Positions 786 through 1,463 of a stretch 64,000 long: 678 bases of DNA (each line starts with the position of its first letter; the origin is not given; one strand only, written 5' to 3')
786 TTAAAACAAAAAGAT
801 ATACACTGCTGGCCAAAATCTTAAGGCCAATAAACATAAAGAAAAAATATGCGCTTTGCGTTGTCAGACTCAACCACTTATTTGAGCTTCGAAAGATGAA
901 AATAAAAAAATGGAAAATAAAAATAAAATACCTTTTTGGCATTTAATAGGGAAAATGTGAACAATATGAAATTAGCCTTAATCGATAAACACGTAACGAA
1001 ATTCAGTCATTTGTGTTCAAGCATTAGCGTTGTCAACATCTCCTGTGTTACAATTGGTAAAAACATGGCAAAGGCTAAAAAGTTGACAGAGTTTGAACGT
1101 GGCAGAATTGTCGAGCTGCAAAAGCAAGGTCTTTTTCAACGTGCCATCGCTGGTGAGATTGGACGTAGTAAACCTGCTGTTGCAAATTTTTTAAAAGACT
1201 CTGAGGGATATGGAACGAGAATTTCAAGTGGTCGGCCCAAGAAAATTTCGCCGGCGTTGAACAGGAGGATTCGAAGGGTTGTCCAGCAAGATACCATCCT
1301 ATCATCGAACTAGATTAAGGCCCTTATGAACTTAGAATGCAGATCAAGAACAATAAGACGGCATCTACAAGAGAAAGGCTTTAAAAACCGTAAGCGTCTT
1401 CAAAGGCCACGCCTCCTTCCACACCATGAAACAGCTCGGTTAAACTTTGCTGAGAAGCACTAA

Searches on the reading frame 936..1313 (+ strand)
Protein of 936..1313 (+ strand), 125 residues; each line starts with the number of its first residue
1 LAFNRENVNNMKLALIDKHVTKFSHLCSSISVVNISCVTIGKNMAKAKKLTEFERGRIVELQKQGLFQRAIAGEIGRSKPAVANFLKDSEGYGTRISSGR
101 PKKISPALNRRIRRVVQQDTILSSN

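Call 30: search_protein_families(library=pfam, max_evalue=0.001, proteins=[window:936-1313:+])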
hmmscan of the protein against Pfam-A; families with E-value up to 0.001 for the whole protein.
window:936-1313:+ (125 aa): 1 family
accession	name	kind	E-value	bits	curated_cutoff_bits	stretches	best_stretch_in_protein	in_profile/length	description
PF13936.12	HTH_38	-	0.00015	21.9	27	1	46-83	1-38/44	Helix-turn-helix domain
